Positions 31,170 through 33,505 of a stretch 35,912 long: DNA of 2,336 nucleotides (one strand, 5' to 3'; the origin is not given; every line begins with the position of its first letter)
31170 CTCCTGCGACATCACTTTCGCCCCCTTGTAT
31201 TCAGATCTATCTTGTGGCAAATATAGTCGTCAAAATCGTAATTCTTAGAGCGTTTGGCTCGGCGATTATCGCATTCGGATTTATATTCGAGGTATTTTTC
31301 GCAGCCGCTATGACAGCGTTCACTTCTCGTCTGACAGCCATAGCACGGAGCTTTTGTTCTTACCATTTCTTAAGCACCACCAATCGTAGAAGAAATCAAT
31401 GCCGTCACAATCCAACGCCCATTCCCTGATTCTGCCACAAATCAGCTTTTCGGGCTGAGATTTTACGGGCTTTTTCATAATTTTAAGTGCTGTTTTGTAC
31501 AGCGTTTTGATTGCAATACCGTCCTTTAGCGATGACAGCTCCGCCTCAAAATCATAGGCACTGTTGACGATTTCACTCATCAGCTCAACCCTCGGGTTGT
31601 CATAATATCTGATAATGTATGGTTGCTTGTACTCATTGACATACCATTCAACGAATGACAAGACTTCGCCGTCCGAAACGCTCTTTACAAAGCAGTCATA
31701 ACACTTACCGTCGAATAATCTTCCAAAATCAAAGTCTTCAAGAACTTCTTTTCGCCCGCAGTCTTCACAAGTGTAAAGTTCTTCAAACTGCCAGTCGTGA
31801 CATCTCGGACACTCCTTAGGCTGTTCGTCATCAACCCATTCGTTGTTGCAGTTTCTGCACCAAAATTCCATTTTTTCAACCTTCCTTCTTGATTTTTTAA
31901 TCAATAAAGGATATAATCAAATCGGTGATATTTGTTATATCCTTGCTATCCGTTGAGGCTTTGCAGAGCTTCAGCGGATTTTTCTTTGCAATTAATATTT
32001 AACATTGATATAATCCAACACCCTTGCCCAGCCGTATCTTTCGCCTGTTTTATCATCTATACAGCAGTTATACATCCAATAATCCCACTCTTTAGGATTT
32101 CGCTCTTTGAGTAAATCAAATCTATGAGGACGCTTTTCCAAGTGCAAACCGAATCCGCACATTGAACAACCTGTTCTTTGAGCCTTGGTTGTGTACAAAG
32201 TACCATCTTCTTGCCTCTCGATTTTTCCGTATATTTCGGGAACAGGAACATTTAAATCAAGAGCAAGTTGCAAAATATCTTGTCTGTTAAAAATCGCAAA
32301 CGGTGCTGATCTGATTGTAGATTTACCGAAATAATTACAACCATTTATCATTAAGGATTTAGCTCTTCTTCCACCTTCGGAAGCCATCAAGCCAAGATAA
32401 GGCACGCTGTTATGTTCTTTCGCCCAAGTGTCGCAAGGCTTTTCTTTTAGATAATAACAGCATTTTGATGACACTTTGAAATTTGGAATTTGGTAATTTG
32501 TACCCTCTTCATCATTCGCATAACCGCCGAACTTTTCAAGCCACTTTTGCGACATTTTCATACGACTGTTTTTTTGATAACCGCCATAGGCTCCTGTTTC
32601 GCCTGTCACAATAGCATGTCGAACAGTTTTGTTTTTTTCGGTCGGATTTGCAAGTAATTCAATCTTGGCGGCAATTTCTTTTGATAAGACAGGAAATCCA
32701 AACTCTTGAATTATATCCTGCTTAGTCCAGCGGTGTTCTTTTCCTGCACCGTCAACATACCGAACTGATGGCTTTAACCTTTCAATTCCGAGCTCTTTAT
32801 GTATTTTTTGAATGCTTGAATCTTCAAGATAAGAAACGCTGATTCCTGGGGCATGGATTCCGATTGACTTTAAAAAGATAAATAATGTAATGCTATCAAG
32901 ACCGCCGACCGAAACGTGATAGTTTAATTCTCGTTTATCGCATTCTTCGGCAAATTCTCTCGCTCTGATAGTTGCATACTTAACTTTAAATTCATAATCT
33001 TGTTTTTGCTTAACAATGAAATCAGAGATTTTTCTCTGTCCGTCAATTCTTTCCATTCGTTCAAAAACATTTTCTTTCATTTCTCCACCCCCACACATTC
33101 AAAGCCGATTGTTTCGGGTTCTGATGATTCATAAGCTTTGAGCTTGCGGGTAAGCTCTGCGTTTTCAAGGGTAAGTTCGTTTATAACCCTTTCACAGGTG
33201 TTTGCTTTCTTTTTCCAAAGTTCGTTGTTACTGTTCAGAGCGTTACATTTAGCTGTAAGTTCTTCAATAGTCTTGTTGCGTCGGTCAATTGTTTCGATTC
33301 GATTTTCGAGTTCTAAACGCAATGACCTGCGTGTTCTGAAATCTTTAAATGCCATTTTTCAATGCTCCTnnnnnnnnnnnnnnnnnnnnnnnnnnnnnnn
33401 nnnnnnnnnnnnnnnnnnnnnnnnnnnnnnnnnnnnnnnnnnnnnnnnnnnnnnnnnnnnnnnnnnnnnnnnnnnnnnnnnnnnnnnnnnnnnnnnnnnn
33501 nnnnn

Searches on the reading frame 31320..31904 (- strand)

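Call 28: search_protein_families(library=pfam, proteins=[window:31320-31904:-], max_evalue=0.01)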
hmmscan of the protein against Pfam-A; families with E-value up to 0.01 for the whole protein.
window:31320-31904:- (194 aa): 3 families
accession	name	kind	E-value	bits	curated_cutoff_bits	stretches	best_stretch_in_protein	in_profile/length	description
PF01155.25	HypA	-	0.0029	18.1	28.9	1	9-41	66-98/112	Hydrogenase/urease nickel incorporation, metallochaperone, hypA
PF07191.17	Zn_ribbon_6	-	0.0044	17.4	25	1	16-52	3-38/67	Double zinc ribbon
PF21349.2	RUBY_RBDX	-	0.0061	16.4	26.5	1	16-36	3-23/30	Rubrerythrin, rubredoxin-like domain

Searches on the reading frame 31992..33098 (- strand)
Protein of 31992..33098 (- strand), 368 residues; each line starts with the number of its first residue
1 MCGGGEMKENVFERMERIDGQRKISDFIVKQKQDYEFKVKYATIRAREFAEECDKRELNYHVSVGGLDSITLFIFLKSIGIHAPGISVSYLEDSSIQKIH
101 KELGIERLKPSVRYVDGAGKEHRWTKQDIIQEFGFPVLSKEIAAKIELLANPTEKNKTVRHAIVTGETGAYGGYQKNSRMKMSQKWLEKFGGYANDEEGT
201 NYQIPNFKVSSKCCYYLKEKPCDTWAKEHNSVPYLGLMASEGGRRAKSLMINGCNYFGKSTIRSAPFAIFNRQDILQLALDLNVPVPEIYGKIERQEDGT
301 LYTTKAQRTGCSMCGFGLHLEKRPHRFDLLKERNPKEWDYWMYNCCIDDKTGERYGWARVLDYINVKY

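Call 28: search_protein_families(library=pfam, proteins=[window:31992-33098:-], max_evalue=0.01)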
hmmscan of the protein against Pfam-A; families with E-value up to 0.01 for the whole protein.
window:31992-33098:- (368 aa): 1 family
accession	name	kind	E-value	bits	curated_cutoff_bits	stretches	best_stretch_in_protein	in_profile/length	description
PF01507.26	PAPS_reduct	-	0.0006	20.3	22.5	1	197-313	66-171/175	Phosphoadenosine phosphosulfate reductase domain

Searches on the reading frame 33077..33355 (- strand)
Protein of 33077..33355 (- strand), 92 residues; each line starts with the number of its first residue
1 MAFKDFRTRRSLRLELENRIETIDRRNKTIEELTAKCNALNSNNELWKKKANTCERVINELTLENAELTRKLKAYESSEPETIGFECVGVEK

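Call 28: search_protein_families(library=pfam, proteins=[window:33077-33355:-], max_evalue=0.01)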
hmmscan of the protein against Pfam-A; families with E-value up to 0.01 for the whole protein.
window:33077-33355:- (92 aa): 1 family
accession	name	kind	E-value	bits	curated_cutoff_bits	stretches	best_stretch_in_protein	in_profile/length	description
PF09728.14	Taxilin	-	0.003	17.2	30.3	1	27-75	237-285/302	Myosin-like coiled-coil protein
